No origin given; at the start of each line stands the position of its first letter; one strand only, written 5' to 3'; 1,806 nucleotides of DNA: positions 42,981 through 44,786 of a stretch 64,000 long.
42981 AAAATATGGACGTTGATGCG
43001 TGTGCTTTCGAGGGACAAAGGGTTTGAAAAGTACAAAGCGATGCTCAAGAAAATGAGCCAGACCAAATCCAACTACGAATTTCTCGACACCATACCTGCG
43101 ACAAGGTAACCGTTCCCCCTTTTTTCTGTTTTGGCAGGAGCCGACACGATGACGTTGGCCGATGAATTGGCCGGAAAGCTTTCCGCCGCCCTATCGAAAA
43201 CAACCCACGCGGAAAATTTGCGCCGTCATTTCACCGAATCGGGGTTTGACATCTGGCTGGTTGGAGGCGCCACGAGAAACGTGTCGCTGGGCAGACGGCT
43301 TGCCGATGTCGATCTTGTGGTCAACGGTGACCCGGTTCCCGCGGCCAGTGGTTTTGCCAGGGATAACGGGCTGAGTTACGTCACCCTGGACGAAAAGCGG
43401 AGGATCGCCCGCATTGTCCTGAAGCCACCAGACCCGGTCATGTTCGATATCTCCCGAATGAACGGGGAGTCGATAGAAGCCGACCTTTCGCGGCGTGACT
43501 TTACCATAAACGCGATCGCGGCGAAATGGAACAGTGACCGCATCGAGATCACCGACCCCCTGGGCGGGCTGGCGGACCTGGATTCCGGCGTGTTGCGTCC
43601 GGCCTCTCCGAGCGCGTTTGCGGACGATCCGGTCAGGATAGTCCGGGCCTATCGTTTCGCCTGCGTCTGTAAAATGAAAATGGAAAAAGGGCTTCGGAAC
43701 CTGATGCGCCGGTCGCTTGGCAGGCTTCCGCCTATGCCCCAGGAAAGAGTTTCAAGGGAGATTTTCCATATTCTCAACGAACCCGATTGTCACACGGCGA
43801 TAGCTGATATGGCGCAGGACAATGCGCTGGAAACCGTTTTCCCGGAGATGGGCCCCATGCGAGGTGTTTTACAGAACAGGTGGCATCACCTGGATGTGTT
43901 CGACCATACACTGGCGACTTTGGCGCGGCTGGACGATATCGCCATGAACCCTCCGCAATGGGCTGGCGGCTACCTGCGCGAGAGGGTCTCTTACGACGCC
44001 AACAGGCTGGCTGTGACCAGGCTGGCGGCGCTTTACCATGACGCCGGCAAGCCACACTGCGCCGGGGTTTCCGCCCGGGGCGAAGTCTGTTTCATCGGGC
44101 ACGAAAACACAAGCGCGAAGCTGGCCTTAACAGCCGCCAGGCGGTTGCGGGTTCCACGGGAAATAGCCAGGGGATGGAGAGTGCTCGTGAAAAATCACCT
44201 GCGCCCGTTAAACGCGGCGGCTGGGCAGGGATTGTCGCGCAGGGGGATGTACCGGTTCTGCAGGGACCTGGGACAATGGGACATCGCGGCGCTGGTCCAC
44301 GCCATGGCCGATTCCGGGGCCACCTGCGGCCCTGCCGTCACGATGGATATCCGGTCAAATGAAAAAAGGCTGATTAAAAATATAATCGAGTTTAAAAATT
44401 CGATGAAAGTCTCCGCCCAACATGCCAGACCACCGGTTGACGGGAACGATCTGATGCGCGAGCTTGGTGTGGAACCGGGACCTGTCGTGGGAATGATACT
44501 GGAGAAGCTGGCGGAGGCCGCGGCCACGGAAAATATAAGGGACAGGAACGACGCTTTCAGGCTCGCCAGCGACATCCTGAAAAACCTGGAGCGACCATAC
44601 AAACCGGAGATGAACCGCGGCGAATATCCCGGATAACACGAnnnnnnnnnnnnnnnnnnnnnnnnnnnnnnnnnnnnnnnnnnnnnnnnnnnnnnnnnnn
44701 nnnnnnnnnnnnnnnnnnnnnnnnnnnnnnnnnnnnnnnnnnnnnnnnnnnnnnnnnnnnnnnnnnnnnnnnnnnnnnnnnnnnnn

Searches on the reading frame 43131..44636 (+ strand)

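Call 39: search_protein_families(library=pfam, proteins=[window:43131-44636:+], max_evalue=0.001)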
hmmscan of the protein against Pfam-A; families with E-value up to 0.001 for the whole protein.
window:43131-44636:+ (501 aa): 4 families
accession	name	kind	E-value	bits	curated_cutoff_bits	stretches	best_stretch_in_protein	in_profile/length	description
PF01743.26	PolyA_pol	-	1.8e-17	64.3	23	1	41-156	1-126/126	Poly A polymerase head domain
PF12627.12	PolyA_pol_RNAbd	-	6.3e-06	26.3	22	1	182-240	2-60/64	Probable RNA and SrmB- binding site of polymerase A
PF13735.12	tRNA_NucTran2_2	-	2.1e-05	25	27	1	436-475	105-144/149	tRNA nucleotidyltransferase domain 2 putative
PF01966.28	HD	-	3.2e-05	24.6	22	1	256-363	1-92/116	HD domain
